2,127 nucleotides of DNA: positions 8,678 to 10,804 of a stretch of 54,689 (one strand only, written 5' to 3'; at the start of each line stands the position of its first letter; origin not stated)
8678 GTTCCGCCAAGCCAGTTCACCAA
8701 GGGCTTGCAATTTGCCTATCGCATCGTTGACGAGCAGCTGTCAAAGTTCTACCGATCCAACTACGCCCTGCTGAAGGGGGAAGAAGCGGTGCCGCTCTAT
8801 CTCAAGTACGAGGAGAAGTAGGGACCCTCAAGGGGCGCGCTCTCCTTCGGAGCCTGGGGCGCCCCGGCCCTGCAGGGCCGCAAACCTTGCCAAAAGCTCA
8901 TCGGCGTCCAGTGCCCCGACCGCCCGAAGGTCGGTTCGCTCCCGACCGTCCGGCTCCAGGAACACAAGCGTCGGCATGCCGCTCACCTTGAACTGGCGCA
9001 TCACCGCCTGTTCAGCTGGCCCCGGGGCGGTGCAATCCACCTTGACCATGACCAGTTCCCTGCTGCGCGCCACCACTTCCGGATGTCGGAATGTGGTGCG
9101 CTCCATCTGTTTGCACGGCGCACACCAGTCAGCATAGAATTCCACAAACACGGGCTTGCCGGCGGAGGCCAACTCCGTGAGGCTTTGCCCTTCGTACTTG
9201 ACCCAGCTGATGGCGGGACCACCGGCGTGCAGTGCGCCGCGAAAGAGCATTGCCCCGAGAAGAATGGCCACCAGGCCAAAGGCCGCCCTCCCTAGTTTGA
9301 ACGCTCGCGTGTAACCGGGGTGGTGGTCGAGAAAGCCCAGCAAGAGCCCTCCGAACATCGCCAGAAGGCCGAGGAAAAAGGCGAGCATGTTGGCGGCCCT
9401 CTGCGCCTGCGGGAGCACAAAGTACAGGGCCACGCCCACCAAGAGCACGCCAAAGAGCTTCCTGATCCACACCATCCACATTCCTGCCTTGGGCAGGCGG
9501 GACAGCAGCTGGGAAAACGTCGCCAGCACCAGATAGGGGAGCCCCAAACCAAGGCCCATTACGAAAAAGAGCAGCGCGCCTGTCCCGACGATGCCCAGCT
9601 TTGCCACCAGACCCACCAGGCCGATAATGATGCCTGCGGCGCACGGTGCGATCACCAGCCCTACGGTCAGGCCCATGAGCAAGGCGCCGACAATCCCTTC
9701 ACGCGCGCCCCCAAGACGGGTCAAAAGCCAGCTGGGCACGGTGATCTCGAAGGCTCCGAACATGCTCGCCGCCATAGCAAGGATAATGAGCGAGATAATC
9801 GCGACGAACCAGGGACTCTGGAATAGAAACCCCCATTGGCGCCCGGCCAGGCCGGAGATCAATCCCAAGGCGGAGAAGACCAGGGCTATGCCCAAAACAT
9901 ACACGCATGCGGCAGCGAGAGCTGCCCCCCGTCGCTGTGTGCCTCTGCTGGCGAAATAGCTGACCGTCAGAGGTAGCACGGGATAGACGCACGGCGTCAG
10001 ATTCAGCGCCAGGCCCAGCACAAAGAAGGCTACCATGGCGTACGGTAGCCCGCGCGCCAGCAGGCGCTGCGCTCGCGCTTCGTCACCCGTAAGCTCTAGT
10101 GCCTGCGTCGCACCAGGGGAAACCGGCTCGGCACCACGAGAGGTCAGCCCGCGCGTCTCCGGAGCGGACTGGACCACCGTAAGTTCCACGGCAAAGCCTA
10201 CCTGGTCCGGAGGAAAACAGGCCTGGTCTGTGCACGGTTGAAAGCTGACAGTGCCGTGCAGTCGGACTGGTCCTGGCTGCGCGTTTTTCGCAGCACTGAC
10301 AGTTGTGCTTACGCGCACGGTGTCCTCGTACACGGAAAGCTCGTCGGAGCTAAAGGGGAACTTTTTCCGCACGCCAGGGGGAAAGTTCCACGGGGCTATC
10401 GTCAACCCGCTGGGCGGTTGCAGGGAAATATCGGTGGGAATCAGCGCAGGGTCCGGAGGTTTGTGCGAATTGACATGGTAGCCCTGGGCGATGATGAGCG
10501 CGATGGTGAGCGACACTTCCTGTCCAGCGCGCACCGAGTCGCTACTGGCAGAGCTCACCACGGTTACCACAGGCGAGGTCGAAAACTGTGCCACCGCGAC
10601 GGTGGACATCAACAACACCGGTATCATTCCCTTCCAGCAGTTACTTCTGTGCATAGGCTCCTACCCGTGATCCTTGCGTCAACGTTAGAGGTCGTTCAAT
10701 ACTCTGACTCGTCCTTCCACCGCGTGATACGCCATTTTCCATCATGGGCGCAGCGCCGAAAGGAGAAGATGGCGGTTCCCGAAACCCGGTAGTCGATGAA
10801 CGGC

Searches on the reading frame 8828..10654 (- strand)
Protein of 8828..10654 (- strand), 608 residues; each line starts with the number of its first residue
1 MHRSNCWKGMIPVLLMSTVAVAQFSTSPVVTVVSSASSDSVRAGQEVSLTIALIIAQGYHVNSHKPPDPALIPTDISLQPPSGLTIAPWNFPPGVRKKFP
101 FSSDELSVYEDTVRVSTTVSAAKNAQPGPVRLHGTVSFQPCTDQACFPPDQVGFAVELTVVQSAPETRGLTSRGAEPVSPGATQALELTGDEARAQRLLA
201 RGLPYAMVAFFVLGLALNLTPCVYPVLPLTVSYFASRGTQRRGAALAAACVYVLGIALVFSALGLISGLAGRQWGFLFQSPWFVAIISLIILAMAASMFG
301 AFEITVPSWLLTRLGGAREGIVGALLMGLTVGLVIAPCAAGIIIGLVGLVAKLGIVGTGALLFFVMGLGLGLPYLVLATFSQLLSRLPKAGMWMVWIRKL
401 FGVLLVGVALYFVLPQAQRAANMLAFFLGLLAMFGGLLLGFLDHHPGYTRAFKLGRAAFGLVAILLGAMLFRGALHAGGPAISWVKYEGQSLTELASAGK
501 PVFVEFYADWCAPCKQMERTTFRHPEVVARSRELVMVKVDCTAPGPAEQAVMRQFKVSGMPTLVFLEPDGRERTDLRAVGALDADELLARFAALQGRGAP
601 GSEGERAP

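Call 79: search_protein_families(library=pfam, proteins=[window:8828-10654:-], max_evalue=0.00001)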
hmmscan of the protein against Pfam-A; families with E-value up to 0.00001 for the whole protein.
window:8828-10654:- (608 aa): 6 families
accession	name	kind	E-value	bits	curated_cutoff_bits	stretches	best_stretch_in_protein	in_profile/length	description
PF02683.22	DsbD_TM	-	1.2e-42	146.1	27.1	1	206-413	4-215/219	Cytochrome C biogenesis protein transmembrane domain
PF13098.12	Thioredoxin_2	-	9.4e-15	55.3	27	1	497-589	3-102/104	Thioredoxin-like domain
PF00085.26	Thioredoxin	-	8.7e-14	51.8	23.5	1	494-589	13-99/103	Thioredoxin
PF13899.12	Thioredoxin_7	-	9.5e-14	51.7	27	1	491-568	9-83/83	Thioredoxin-like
PF11412.14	DsbD_N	-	1.1e-12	48.4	25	1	40-152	14-113/119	Thiol:disulfide interchange protein DsbD, N-terminal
PF03190.21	Thioredox_DsbH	-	1.2e-06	29.1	27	1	481-570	19-113/163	Protein of unknown function, DUF255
